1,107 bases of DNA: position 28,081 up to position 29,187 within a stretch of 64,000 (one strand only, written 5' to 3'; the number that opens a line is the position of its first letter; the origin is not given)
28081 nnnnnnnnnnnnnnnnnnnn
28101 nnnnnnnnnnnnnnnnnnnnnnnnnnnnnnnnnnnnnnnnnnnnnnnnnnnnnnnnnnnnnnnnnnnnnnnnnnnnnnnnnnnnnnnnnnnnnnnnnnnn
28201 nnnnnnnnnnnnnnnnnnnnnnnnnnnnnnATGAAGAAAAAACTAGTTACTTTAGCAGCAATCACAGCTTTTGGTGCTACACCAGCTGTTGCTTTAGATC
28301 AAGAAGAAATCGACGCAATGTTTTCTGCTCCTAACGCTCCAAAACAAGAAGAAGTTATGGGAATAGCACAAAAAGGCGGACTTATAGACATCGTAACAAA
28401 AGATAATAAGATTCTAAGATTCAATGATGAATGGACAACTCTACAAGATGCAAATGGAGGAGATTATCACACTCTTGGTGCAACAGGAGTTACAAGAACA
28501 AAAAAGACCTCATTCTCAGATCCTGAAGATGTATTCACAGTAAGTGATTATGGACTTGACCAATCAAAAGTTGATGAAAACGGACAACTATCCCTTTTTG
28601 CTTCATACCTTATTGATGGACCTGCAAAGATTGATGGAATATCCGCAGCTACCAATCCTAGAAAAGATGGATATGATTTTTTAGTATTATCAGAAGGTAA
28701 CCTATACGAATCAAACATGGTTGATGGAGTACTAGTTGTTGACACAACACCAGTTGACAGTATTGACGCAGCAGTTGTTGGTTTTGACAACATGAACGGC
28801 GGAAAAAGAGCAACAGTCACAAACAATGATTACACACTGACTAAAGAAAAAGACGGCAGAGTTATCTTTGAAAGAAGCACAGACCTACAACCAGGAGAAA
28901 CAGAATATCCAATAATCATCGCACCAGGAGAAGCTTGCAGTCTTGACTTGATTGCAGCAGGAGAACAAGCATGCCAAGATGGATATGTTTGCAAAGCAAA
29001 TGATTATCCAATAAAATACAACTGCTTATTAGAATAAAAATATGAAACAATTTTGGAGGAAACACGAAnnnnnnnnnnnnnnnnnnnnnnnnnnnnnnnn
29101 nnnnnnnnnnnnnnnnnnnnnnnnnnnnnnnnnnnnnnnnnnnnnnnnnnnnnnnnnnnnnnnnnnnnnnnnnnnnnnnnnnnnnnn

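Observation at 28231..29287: Two adjacent secreted proteins share an identical 57-nt 3' end encoding a 4-Cys C-terminal module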

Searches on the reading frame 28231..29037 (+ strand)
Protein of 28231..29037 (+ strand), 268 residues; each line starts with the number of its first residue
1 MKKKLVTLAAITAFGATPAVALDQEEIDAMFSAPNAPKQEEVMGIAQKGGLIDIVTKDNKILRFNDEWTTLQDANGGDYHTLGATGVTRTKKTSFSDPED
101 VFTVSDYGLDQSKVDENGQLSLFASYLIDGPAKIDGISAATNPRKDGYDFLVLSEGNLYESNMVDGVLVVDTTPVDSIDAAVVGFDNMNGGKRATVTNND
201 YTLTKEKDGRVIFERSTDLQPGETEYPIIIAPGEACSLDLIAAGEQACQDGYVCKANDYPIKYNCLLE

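Call 6: search_protein_families(library=pfam, proteins=[window:28231-29037:+], max_evalue=1)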
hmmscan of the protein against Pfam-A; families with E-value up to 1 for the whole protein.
window:28231-29037:+ (268 aa): 3 families
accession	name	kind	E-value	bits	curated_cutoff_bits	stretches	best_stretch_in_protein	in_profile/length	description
PF18656.6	DUF5633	-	0.078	13.3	23.6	1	198-210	23-35/41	Family of unknown function (DUF5633)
PF07306.16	DUF1455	-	0.13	12.6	25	1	61-121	29-85/130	Protein of unknown function (DUF1455)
PF20082.4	DUF6476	-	0.24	11.8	24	1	36-71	49-84/91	Family of unknown function (DUF6476)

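Call 7: search_protein_families(library=ncbifam, proteins=[window:28231-29037:+], max_evalue=1)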
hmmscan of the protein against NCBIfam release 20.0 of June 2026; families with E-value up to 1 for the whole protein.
window:28231-29037:+ (268 aa): 0 families

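Call 8: find_homologous_proteins(query=window:28231-29034:+, max_evalue=0.01)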
Query window:28231-29034:+ (268 aa): 2 proteins with E <= 0.01 among 1419 candidates.
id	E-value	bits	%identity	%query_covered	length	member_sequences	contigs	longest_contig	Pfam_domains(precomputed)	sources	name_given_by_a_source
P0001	1.3e-174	597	100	100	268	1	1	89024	-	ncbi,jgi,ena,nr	ncbi:hypothetical protein C0585_03260 [Candidatus Woesearchaeota archaeon]|nr:MAG: hypothetical prot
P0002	3.5e-101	356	70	89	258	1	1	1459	-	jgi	-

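Call 12: find_encoding_contigs(protein=P0002, flank=10000)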
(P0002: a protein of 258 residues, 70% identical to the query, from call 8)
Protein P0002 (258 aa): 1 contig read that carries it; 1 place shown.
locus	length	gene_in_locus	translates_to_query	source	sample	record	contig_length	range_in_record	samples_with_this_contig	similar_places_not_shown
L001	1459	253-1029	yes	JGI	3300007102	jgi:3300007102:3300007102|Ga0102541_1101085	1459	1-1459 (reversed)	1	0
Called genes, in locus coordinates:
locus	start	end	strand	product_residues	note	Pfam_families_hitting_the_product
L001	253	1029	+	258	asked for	-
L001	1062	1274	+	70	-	-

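Call 20: find_related_loci(query=A1, collection=metagenome_contigs, flank=10000)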
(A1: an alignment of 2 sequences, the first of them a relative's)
Query A1 (268 aa) in metagenome_contigs; peptide patterns used: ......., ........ (x = any residue, [..] = any of these).
284 stretches matched a pattern, but none encodes a relative of the query by tblastn (E <= 1e-3).

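Call 21: find_related_loci(query=A1, collection=genome_contigs, flank=10000)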
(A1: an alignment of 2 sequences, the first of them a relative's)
Query A1 (268 aa) in genome_contigs; peptide patterns used: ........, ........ (x = any residue, [..] = any of these).
526 stretches matched a pattern, but none encodes a relative of the query by tblastn (E <= 1e-3).

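Call 25: search_protein_representatives(alignment_id=A1)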
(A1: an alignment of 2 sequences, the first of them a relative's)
Query: 2 sequences, 269 profile positions. Proteins with E-value up to 0.001 (for the whole library): 4; up to 1e-10: 4; up to 1e-30: 1. The best 4 are listed.
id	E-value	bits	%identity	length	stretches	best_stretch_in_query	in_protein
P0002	1.3e-156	536.2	-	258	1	1-266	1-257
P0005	1.4e-22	96.8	-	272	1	1-250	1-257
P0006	7.2e-17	78.0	-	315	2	3-261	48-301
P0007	1.7e-16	76.8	-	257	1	2-256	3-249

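Call 28: find_encoding_contigs(protein=P0006, flank=10000)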
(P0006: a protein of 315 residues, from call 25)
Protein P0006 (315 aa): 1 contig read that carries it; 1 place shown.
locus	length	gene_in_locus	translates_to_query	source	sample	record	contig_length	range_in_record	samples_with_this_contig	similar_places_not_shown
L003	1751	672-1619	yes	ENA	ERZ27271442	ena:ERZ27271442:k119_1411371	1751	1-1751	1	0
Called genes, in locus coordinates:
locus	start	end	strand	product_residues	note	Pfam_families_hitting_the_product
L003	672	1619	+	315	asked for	-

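Call 29: find_encoding_contigs(protein=P0005, flank=10000)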
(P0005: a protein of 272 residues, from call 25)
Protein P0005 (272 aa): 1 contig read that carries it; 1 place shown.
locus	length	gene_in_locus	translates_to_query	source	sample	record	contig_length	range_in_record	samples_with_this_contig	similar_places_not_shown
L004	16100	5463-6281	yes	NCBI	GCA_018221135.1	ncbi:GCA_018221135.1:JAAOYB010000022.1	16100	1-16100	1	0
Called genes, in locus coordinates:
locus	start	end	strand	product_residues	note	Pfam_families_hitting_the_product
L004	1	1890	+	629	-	PF13597:NRDD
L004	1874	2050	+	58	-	PF13597:NRDD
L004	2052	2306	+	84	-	PF13192:Thioredoxin_3 (weak)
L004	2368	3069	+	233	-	PF13353:Fer4_12 (weak), PF04055:Radical_SAM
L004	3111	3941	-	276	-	PF02498:Bro-N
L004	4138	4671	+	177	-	PF01909:NTP_transf_2, PF18765:Polbeta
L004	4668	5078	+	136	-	-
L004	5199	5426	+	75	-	-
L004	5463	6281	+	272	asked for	-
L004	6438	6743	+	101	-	-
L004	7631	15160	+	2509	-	PF16656:Pur_ac_phosph_N (weak)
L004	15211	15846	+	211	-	PF01914:MarC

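Call 30: find_encoding_contigs(protein=P0007, flank=10000)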
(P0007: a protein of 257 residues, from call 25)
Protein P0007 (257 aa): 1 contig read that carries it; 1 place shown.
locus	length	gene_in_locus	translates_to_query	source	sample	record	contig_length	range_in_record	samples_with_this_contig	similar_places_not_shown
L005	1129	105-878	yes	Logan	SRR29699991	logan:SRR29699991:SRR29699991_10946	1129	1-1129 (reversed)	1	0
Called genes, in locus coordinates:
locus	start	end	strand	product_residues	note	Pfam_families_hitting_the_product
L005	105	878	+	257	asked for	-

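Call 36: find_related_loci(query=A3, collection=genome_contigs, flank=6000)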
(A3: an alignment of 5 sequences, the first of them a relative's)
Query A3 (268 aa) in genome_contigs; peptide patterns used: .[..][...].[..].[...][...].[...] (x = any residue, [..] = any of these).
599 stretches matched a pattern (row limit reached: there are more); 1 encode a relative of the query (tblastn E <= 1e-3); 1 distinct loci.
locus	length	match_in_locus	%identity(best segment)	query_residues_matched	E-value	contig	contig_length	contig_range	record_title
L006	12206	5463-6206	32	1-239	6e-25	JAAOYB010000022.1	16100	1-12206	Candidatus Woesearchaeota archaeon isolate DPANNHV_H2.bin.12 k83_676620, whole genome shotgun sequence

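Call 37: predict_structure(alignment_id=A1)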
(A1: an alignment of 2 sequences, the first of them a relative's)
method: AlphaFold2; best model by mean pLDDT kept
length: 268 residues; sequences in the alignment: 2
mean_pLDDT: 41.2   pTM: 0.29
mean pLDDT of the five models: 41.2, 38.8, 38.4, 34.6, 32.3
residues with pLDDT >= 90: 0; 70-90: 10; 50-70: 66; < 50: 192
segments of 3 or more residues with pLDDT < 50: 1-37, 41-57, 59-108, 116-121, 136-149, 156-158, 174-228, 240-242
pLDDT, mean of each block of 10 residues (from residue 1): 23 26 42 47 41 45 38 29 26 31 48 48 54 49 39 50 55 41 24 26 26 24 34 63 55 65 70
secondary structure, 60 per line:
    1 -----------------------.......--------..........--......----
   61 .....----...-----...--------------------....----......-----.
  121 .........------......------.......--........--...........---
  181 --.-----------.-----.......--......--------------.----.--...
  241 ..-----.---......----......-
elements in order: H24-30 E42-48 E51-56 E61-65 E70-72 E78-80 E101-104 E109-114 E120-129 E136-141 E148-154 E157-164 E167-177 E201-207 E210-215 H238-242 E252-257 E262-267

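Call 38: find_homologous_proteins(query=A3, max_evalue=0.01)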
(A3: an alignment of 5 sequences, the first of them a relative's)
Query A3 (5 sequences) (268 aa, profile of the alignment): 3 proteins with E <= 0.01 among 8000 candidates.
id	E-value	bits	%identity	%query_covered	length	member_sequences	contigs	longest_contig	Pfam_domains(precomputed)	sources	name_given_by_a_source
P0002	7.8e-117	408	70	89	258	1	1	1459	-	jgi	-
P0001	4.1e-110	386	100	100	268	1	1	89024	-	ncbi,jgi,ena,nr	ncbi:hypothetical protein C0585_03260 [Candidatus Woesearchaeota archaeon]|nr:MAG: hypothetical prot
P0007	1.3e-99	351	28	89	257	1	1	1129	-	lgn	-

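Call 40: find_related_loci(query=A3, collection=viral_contigs, flank=6000)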
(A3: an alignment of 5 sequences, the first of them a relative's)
Query A3 (268 aa) in viral_contigs; peptide patterns used: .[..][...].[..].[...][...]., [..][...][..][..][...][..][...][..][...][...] (x = any residue, [..] = any of these).
136 stretches matched a pattern, but none encodes a relative of the query by tblastn (E <= 1e-3).

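Call 75: search_protein_families(library=pfam, alignment_id=A3, max_evalue=10)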
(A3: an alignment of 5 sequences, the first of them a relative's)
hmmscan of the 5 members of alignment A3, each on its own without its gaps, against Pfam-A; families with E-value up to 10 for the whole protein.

A. member 1, P0001 (268 aa): 3 families
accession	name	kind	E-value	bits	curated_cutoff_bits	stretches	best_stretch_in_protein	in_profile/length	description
PF18656.6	DUF5633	-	0.078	13.3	23.6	1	198-210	23-35/41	Family of unknown function (DUF5633)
PF07306.16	DUF1455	-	0.13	12.6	25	1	61-121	29-85/130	Protein of unknown function (DUF1455)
PF20082.4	DUF6476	-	0.24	11.8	24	1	36-71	49-84/91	Family of unknown function (DUF6476)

B. families by the number of members that match (of 5 scanned): 6 families
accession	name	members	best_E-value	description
PF13517.12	FG-GAP_3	1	0.017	FG-GAP-like repeat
PF20720.3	nSTAND3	1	0.059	Novel STAND NTPase 3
PF18656.6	DUF5633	1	0.078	Family of unknown function (DUF5633)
PF07306.16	DUF1455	1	0.13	Protein of unknown function (DUF1455)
PF08109.16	Antimicrobial14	1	0.16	Lactocin 705 family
PF20082.4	DUF6476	1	0.24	Family of unknown function (DUF6476)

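Call 76: search_solved_structures(query=A3, max_evalue=10)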
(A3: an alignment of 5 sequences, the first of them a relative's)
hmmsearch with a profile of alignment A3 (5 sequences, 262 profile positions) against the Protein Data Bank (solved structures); distinct sequences matched with E-value up to 10: 8.
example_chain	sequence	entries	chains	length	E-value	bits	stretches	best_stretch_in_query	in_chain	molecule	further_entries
3noj_A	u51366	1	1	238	0.23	14.3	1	69-117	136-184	4-carboxy-4-hydroxy-2-oxoadipate aldolase/oxaloacetate decarboxylase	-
3v3l_A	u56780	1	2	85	0.24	14.3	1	91-138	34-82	E3 ubiquitin-protein ligase RNF146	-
4v91_O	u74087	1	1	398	0.36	13.7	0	165-204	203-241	UL13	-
1ujr_A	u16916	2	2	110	0.69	12.8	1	91-137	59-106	hypothetical protein AK012080 | E3 ubiquitin-protein ligase RNF146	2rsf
1e5x_A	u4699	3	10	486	0.79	12.6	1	46-122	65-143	THREONINE SYNTHASE | THREONINE SYNTHASE 1, CHLOROPLASTIC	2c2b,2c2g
3d82_A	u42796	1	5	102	1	12.2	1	52-130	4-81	Cupin 2, conserved barrel domain protein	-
4qpl_A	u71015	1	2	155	1.1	12.2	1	91-138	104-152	E3 ubiquitin-protein ligase RNF146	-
1axh_A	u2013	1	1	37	3.1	10.6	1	229-262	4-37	ATRACOTOXIN-HVI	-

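Call 82: search_protein_families(library=phrogs, proteins=[window:28231-29037:+], max_evalue=0.01)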
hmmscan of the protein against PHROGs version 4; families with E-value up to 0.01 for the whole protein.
window:28231-29037:+ (268 aa): 0 families

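Call 83: search_protein_families(library=padloc, proteins=[window:28231-29037:+], max_evalue=0.01)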
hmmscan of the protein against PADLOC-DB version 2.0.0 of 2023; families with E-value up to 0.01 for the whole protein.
window:28231-29037:+ (268 aa): 0 families

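Call 86: search_dna_similar(query=window:28231-29034:+, collection=phages, mode=protein, max_evalue=0.001)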
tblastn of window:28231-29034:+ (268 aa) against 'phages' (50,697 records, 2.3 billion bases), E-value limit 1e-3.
No match.
